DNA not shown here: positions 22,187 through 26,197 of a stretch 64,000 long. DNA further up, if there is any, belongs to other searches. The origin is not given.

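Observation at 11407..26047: About 14.6-kb accessory island of six large cysteine-rich surface proteins with no recognisable enzymatic domains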

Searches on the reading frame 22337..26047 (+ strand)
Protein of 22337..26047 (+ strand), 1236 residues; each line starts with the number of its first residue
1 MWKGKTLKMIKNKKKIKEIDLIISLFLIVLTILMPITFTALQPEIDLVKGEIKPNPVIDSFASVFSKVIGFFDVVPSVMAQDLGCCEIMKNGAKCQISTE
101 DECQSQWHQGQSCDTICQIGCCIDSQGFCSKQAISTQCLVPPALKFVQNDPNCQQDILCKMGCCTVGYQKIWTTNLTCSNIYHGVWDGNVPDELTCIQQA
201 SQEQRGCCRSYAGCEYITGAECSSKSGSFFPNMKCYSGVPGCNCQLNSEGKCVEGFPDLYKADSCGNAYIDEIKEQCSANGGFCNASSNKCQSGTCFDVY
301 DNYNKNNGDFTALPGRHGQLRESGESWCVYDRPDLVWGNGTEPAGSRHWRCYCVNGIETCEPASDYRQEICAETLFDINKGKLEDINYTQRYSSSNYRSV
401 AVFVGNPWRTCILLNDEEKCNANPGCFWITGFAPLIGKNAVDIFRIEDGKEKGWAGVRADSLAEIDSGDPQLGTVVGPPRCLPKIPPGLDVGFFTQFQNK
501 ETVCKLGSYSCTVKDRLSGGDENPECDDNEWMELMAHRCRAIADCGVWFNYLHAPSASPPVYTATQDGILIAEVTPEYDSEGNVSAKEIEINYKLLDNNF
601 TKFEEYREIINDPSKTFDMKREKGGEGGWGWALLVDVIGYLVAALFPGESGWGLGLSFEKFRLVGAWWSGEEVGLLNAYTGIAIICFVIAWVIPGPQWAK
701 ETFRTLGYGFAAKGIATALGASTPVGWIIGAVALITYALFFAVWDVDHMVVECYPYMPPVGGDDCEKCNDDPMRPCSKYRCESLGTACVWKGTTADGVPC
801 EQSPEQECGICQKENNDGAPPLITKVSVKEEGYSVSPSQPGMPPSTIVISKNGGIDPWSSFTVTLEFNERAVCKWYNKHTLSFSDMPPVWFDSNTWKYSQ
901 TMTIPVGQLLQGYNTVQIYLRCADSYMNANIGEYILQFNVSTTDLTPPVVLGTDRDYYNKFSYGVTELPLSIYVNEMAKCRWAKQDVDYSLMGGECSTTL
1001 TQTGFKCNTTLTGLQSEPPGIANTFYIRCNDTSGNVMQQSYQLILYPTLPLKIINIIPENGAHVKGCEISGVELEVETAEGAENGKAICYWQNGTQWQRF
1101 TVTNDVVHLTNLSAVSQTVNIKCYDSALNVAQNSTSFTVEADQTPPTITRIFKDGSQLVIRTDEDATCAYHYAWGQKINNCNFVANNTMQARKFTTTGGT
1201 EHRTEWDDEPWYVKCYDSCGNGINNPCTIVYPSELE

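Call 4: search_protein_families(library=pfam, proteins=[window:22337-26047:+], max_evalue=0.1)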
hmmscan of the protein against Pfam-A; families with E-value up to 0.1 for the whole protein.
window:22337-26047:+ (1236 aa): 1 family
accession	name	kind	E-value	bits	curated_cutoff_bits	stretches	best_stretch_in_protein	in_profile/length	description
PF04893.22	Yip1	-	0.028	14.7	28.6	1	609-743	3-144/173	Yip1 domain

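Call 11: find_encoding_contigs(protein=window:22337-26047:+, flank=10000, max_places=6)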
Protein window:22337-26047:+ (1236 aa): no gene with exactly this product is on record in the collection.

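Call 12: find_homologous_proteins(query=window:22337-26047:+, max_evalue=0.001)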
Query window:22337-26047:+ (1236 aa): 43 proteins with E <= 0.001 among 3243 candidates.
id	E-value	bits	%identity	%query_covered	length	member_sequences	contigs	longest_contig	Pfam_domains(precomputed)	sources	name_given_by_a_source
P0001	0.0e+0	2966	100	99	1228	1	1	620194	-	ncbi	ncbi:MAG: hypothetical protein QXK80_00555 [Candidatus Pacearchaeota archaeon]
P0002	0.0e+0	1953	68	99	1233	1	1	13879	-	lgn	-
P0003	0.0e+0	1442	53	99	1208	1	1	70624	-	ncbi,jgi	-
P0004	0.0e+0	1291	52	98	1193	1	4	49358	-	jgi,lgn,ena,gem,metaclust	metaclust:\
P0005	0.0e+0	1261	49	99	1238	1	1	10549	-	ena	-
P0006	0.0e+0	1208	49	99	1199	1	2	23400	-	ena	-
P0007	0.0e+0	1173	48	98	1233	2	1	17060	-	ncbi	ncbi:MAG: hypothetical protein QW622_02525 [Candidatus Pacearchaeota archaeon]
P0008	0.0e+0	1048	45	99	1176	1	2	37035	-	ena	-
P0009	0.0e+0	1029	43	99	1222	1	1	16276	-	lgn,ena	-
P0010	7.8e-290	983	43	99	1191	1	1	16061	-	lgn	-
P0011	2.1e-288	978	44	97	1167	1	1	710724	-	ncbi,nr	ncbi:MAG: hypothetical protein IB618_00185 [Candidatus Pacearchaeota archaeon]|nr:MAG: hypothetical 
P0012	2.0e-224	766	39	91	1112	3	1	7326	-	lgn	-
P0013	3.6e-197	676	35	94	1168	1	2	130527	-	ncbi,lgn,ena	-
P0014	4.4e-197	676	35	99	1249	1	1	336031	-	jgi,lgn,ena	-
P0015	7.7e-152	526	31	99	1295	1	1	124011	-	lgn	-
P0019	4.4e-67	245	25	97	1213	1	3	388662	-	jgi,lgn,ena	jgi:hypothetical protein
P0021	2.0e-66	243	33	38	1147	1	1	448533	PF15418.13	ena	-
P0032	4.4e-53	199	24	99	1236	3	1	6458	-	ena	-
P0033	1.1e-51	194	26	38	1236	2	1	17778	-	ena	-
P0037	4.7e-45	172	25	98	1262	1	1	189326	-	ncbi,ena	-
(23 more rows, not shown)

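Call 14: find_encoding_contigs(protein=P0011, flank=10000, max_places=2)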
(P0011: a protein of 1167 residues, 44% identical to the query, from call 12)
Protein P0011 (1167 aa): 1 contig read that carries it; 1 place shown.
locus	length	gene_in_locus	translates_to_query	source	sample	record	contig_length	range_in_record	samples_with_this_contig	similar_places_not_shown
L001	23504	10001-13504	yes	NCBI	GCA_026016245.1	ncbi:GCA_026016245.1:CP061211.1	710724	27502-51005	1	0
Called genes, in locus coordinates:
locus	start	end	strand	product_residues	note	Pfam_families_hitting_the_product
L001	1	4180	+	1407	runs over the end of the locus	PF02368:Big_2 (weak)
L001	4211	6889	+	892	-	PF00801:PKD, PF18911:PKD_4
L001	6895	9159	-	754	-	-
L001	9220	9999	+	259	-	-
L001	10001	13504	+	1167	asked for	-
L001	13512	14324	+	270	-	PF25231:DUF7847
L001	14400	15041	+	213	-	PF00025:Arf (faint), PF03193:RsgA_GTPase (faint), PF00071:Ras (faint), PF00735:Septin (weak), PF01926:MMR_HSR1, PF02421:FeoB_N (weak), PF08477:Roc (faint), PF00009:GTP_EFTU (weak), +2 more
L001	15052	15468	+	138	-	PF09846:OapB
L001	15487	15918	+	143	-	PF09845:OapC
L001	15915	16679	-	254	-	PF09754:PAC2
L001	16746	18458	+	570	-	PF03485:Arg_tRNA_synt_N, PF00750:tRNA-synt_1d, PF01921:tRNA-synt_1f (faint), PF05746:DALR_1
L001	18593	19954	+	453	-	-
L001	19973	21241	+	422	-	PF00919:UPF0004, PF04055:Radical_SAM, PF01938:TRAM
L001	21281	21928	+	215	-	PF00583:Acetyltransf_1 (weak)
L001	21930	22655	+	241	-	PF13489:Methyltransf_23, PF13847:Methyltransf_31, PF08241:Methyltransf_11 (weak), PF08242:Methyltransf_12 (weak), PF13649:Methyltransf_25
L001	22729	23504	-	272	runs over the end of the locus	PF01978:TrmB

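Call 15: find_encoding_contigs(protein=P0019, flank=10000, max_places=2)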
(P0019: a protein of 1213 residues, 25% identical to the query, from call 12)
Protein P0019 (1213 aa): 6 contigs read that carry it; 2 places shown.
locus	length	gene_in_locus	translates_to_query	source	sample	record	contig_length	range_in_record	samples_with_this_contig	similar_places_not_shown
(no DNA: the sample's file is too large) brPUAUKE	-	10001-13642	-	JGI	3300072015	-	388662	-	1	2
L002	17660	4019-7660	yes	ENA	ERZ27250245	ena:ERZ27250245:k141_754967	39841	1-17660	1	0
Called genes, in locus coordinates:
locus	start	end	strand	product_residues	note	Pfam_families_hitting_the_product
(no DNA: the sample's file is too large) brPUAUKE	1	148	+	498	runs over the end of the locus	PF01336:tRNA_anti-codon, PF00152:tRNA-synt_2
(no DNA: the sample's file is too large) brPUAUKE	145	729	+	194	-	PF01966:HD (weak)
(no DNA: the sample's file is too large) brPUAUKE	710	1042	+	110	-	-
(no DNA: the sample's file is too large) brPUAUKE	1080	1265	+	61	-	PF00808:CBFD_NFYB_HMF (weak)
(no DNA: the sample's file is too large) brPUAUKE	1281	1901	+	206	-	PF09997:DUF2238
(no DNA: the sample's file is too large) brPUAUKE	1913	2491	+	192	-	-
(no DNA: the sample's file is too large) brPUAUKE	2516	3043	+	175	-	PF12836:HHH_3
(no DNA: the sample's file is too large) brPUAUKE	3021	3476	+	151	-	PF27325:MJ0538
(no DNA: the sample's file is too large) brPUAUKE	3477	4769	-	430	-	-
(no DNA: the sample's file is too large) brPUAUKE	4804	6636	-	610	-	-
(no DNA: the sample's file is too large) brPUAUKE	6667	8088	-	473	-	PF01896:DNA_primase_S (weak)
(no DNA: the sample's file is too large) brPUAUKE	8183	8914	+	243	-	PF00705:PCNA_N, PF02747:PCNA_C (faint)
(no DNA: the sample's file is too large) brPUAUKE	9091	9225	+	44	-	PF01402:RHH_1 (weak)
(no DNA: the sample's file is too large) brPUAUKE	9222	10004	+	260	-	-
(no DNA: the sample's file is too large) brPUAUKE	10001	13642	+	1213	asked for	-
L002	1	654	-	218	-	?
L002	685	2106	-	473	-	PF01896:DNA_primase_S (weak)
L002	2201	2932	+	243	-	PF00705:PCNA_N, PF02747:PCNA_C (faint)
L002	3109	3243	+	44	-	PF01402:RHH_1 (weak)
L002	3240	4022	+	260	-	-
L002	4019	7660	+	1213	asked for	-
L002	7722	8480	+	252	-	-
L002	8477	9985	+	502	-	-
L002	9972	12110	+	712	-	-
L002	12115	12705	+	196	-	-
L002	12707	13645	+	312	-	-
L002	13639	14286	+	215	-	-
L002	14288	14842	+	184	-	-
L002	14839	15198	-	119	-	PF25212:HVO_A0114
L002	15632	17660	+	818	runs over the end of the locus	-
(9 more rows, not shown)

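Call 18: search_solved_structures(query=A1, max_evalue=1)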
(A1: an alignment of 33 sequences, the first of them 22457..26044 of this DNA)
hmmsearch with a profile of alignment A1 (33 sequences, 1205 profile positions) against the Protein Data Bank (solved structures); distinct sequences matched with E-value up to 1: 1.
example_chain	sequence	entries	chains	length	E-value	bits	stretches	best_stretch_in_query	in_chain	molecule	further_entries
7myz_C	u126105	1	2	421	0.51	11.2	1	604-710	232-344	Fusion protein of Leukocyte surface antigen CD47 an Soluble cytochrome b562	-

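Call 19: find_encoding_contigs(protein=P0014, flank=10000, max_places=1)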
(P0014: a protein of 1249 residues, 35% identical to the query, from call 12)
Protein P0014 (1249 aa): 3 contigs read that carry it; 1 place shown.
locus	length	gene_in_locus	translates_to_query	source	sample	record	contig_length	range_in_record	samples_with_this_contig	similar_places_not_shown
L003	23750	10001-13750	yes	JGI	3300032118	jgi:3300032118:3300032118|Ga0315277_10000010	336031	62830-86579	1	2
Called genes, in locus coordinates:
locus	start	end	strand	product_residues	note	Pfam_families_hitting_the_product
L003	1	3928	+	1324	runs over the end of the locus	PF00801:PKD (faint), PF18911:PKD_4 (faint)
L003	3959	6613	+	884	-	PF00801:PKD, PF18911:PKD_4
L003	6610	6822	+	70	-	-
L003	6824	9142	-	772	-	-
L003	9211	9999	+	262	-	-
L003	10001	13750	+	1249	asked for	-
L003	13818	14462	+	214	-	PF00009:GTP_EFTU (faint), PF01926:MMR_HSR1, PF02421:FeoB_N (faint), PF08477:Roc (faint)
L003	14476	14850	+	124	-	PF09846:OapB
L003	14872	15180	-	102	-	-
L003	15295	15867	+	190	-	PF09845:OapC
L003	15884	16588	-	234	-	PF09754:PAC2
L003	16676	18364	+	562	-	PF03485:Arg_tRNA_synt_N, PF00750:tRNA-synt_1d, PF05746:DALR_1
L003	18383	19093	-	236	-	-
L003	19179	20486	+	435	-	PF00919:UPF0004, PF04055:Radical_SAM, PF01938:TRAM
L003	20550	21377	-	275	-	PF01978:TrmB, PF11495:TrmB_EBD_N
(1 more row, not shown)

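Call 20: find_encoding_contigs(protein=P0021, flank=10000, max_places=1)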
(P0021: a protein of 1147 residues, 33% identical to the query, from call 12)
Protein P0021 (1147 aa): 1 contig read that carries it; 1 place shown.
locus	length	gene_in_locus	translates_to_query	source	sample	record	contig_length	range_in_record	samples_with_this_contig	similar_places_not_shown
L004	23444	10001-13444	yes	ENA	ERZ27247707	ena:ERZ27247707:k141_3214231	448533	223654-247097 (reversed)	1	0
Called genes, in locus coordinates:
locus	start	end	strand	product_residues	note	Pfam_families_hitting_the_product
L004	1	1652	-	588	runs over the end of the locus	-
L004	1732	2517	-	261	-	PF08696:Dna2, PF12705:PDDEXK_1, PF01930:Cas_Cas4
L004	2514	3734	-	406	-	PF01896:DNA_primase_S (weak)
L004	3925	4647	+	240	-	PF00705:PCNA_N, PF02747:PCNA_C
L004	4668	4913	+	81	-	PF06163:DUF977 (faint)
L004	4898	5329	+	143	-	PF01402:RHH_1 (weak)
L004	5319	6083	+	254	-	-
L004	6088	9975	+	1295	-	-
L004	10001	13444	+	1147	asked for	PF15418:DUF4625 (faint)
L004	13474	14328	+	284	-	-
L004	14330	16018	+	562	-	-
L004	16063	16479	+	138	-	-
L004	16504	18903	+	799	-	-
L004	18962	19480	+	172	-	-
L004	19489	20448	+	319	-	-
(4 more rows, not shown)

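Call 21: find_encoding_contigs(protein=P0037, flank=10000, max_places=1)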
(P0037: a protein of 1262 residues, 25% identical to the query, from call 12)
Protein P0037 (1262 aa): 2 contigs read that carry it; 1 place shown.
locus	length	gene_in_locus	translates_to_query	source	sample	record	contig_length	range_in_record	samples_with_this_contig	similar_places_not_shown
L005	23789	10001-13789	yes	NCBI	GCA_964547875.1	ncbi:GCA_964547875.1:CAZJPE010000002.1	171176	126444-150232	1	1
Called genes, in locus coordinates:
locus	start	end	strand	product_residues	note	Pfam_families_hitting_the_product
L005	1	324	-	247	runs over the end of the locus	PF01209:Ubie_methyltran (weak), PF13489:Methyltransf_23 (faint), PF01728:FtsJ (weak), PF08003:Methyltransf_9 (weak), PF13847:Methyltransf_31, PF08241:Methyltransf_11, PF08242:Methyltransf_12, PF13649:Methyltransf_25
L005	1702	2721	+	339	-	-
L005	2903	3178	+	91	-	-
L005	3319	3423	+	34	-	-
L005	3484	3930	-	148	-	-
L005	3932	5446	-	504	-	PF02355:SecD_SecF_C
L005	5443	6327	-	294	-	PF02355:SecD_SecF_C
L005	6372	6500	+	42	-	-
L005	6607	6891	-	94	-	-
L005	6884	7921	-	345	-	PF01594:AI-2E_transport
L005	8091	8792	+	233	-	-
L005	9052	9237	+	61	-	PF04703:FaeA (weak)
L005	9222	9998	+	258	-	-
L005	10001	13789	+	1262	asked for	-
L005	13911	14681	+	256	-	-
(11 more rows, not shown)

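Call 25: search_protein_families(library=ncbifam, proteins=[window:22337-26047:+], max_evalue=0.01)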
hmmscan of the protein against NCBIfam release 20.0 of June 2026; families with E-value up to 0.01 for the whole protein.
window:22337-26047:+ (1236 aa): 0 families

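Call 38: predict_structure(alignment_id=A1)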
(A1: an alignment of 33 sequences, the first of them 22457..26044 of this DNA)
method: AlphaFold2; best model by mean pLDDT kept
length: 1196 residues; sequences in the alignment: 33
mean_pLDDT: 75.5   pTM: 0.53
mean pLDDT of the five models: 75.5, 73.2, 73.1, 73.0, 70.7
residues with pLDDT >= 90: 202; 70-90: 653; 50-70: 181; < 50: 160
segments of 3 or more residues with pLDDT < 50: 1-42, 406-410, 453-457, 477-479, 516-520, 539-545, 558-561, 563-594, 596-598, 600-636, 654-656, 680-687
pLDDT, mean of each block of 10 residues (from residue 1): 39 42 41 31 72 77 81 75 79 73 70 78 71 79 77 74 76 83 84 82 83 82 87 82 82 87 80 83 88 71 88 88 87 85 72 79 90 89 88 70 54 75 75 81 89 56 86 63 77 86 86 56 70 66 54 63 45 41 38 45 41 30 30 47 70 52 61 55 47 56 69 88 86 83 89 61 61 90 91 87 90 73 91 89 85 88 74 79 92 88 70 86 88 86 93 83 77 82 92 83 91 91 73 90 90 87 92 77 90 87 84 90 91 87 87 87 90 89 85 75
secondary structure, 60 per line:
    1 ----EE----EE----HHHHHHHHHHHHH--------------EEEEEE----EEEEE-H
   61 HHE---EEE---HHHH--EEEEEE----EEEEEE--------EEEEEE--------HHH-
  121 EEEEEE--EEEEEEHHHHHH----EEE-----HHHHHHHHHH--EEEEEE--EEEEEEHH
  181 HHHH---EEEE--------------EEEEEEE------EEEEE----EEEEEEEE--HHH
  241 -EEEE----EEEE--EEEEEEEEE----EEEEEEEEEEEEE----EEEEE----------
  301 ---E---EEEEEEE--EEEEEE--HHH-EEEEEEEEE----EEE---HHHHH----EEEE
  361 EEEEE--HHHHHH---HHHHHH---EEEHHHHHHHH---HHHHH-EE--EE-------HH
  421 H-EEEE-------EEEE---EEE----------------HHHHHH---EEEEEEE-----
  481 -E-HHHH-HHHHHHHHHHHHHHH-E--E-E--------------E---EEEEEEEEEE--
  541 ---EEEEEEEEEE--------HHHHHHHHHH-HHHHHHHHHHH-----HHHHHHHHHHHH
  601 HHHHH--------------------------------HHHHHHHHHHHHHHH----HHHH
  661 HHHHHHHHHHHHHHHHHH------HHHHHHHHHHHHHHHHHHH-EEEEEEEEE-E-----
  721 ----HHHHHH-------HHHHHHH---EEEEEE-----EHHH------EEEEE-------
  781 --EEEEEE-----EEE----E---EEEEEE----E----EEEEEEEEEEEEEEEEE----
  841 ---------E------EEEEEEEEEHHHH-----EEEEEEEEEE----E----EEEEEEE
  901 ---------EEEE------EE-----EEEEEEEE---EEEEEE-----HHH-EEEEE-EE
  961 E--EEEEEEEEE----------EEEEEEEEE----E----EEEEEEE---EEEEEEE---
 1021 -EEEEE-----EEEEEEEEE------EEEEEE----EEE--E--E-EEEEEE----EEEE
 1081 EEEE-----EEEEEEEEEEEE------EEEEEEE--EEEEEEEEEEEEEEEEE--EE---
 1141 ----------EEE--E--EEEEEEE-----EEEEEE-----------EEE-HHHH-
elements in order (helices of 4 or more, strands of 3 or more residues): H17-29 E44-49 E54-58 E67-69 H73-76 E79-84 E89-94 E103-108 E121-126 E129-134 H135-140 E145-147 H153-162 E165-170 E173-178 H179-184 E188-191 E206-212 E219-223 E228-235 E242-245 E250-253 E256-264 E269-281 E286-290 E308-314 E317-322 E329-337 E342-344 H348-352 E357-365 H368-373 H377-382 E386-388 H389-396 H400-404 E423-426 E434-437 E441-443 H460-465 E469-475 H484-487 H489-503 E529-538 E544-553 H562-571 H573-583 H589-605 H638-652 H657-678 H685-703 E705-713 H725-730 H738-744 E748-753 E769-773 E783-788 E794-796 E805-810 E820-836 E857-865 H866-869 E875-884 E894-900 E910-913 E927-934 E938-943 E953-957 E959-961 E964-972 E983-991 E1001-1007 E1011-1017 E1022-1026 E1032-1040 E1047-1052 E1057-1059 E1067-1072 E1077-1084 E1090-1101 E1108-1114 E1117-1133 E1151-1153 E1159-1165 E1171-1176 E1188-1190 H1192-1195
